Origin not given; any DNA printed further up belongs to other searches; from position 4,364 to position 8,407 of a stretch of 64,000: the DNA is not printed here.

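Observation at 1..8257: PspA/IM30 wired to a giant ~35-TM membrane protein and a membrane-embedded HK / sigma54-activator pair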

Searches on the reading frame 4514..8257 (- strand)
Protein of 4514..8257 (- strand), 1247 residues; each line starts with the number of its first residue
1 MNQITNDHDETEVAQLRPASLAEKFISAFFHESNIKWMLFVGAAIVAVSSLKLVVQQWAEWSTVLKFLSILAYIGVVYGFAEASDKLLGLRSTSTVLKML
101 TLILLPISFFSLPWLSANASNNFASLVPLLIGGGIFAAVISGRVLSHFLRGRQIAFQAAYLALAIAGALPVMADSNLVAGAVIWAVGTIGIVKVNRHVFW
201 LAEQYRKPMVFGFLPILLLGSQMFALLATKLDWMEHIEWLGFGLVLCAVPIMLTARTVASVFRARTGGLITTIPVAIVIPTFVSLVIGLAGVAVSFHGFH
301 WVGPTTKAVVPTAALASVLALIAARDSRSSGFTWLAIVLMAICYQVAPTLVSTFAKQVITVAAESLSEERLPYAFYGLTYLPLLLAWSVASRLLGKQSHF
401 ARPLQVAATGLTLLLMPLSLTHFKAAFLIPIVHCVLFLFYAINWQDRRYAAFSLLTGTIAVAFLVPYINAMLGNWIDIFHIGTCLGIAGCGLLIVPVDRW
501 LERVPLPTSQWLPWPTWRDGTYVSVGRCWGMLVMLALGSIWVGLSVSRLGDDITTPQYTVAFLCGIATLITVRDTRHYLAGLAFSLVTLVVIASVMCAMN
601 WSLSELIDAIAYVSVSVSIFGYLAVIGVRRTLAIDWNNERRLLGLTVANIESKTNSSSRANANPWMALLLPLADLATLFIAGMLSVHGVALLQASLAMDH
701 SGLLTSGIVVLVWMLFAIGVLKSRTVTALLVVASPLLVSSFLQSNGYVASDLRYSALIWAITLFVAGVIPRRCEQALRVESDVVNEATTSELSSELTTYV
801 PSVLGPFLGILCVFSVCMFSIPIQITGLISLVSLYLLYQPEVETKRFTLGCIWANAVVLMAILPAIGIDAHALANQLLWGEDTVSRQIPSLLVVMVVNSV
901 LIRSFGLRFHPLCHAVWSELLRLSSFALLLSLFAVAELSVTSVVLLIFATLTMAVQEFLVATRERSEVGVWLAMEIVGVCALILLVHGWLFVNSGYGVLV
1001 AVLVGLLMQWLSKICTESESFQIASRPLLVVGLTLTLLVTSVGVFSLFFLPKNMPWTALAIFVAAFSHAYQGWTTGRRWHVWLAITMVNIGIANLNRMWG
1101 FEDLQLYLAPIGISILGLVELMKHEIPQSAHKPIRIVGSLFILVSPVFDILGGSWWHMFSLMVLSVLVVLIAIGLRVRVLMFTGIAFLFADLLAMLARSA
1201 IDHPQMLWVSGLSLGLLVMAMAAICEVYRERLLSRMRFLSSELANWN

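Call 6: search_protein_families(library=pfam, proteins=[window:4514-8257:-], max_evalue=0.01)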
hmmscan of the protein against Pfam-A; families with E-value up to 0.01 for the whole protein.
window:4514-8257:- (1247 aa): 0 families

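Call 7: search_protein_families(library=ncbifam, proteins=[window:4514-8257:-], max_evalue=0.01)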
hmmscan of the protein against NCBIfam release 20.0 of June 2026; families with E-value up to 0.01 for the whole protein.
window:4514-8257:- (1247 aa): 0 families
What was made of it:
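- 4514..8257 (-): Giant polytopic membrane protein, 1247 aa, ~33-38 TM helices; a new family restricted to Planctomycetia. No Pfam or NCBIfam hit (calls 6, 7).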

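Call 10: find_homologous_proteins(query=window:4514-8257:-, max_evalue=0.001)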
Query window:4514-8257:- (1247 aa): 267 proteins with E <= 0.001 among 8000 candidates; the best 120 are listed.
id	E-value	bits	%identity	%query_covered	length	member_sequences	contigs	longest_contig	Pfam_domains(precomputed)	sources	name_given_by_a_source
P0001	0.0e+0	1336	53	100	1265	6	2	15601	-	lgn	-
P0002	0.0e+0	1283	52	99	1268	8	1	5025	-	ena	-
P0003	0.0e+0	1272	51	99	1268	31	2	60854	-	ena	-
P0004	0.0e+0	1265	50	100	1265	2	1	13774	-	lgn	-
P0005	0.0e+0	1047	45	98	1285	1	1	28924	-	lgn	-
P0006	0.0e+0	1035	45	99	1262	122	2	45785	-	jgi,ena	jgi:hypothetical protein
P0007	0.0e+0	1023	43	100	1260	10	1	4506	-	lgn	-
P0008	0.0e+0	1019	44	100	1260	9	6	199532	-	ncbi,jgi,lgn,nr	ncbi:MAG: hypothetical protein ACK56W_20790 [Pirellula sp.]|nr:hypothetical protein [Pirellula sp.]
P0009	3.4e-195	670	37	58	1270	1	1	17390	-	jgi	jgi:hypothetical protein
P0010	2.6e-190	653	36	98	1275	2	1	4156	-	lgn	-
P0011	6.4e-189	649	36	60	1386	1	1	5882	PF09925.15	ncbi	-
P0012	4.4e-188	646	35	100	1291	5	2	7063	-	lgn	-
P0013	1.3e-186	641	35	100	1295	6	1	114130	-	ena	-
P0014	3.4e-185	636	35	98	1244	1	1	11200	-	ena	-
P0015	1.6e-183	631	35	100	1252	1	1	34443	-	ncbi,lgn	-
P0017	2.6e-182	627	34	99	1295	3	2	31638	PF09925.15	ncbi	-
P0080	1.3e-165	572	33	100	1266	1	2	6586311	-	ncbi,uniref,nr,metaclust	ncbi:hypothetical protein LF1_39260 [Rubripirellula obstinata]|uniref:Uncharacterized protein n=1 Ta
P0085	1.9e-161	558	44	37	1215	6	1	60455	PF09925.15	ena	-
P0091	2.7e-158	547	37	55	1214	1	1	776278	PF09925.15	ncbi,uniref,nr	ncbi:hypothetical protein [Allorhodopirellula solitaria]|uniref:Uncharacterized protein n=1 Tax=Allo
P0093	9.1e-158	546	35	99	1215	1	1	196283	-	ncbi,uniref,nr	ncbi:hypothetical protein [Aporhodopirellula aestuarii]|uniref:DUF2157 domain-containing protein n=1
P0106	1.7e-145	505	37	47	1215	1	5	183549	PF09925.15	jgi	jgi:hypothetical protein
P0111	1.1e-140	489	32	97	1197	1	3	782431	-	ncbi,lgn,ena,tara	tara:strand:- start:51990 stop:55583 length:3594 start_codon:yes stop_codon:yes gene_type:complete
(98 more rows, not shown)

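Call 13: find_encoding_contigs(protein=P0080, flank=10000, max_places=2)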
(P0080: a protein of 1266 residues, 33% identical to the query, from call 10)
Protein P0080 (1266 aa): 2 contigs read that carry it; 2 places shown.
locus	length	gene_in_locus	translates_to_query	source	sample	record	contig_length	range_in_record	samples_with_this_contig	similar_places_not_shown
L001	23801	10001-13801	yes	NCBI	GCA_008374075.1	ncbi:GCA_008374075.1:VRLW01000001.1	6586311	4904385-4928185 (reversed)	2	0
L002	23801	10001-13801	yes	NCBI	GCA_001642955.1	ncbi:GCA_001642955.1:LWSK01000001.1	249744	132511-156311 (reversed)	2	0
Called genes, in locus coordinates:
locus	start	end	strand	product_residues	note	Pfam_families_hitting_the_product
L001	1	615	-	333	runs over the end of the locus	PF00248:Aldo_ket_red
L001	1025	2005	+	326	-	-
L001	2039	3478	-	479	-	PF24042:DUF7351 (faint)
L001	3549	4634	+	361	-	PF14094:DUF4272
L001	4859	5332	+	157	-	PF18291:HU-HIG (weak), PF00216:Bac_DNA_binding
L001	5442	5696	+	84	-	-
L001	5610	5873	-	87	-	-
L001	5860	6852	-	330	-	PF00294:PfkB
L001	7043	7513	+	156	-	PF09055:Sod_Ni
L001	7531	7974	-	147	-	PF03692:CxxCxxCC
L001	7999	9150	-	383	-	PF00266:Aminotran_5, PF01053:Cys_Met_Meta_PP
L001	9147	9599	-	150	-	PF02391:MoaE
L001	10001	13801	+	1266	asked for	-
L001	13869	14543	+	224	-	PF04012:PspA_IM30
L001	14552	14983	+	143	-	-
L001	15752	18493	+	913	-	PF04851:ResIII, PF00176:SNF2-rel_dom, PF00271:Helicase_C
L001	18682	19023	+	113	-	-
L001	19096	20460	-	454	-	-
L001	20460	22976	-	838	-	PF12730:ABC2_membrane_4 (weak)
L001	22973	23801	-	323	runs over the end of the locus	PF00005:ABC_tran, PF13304:AAA_21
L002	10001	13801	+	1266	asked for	-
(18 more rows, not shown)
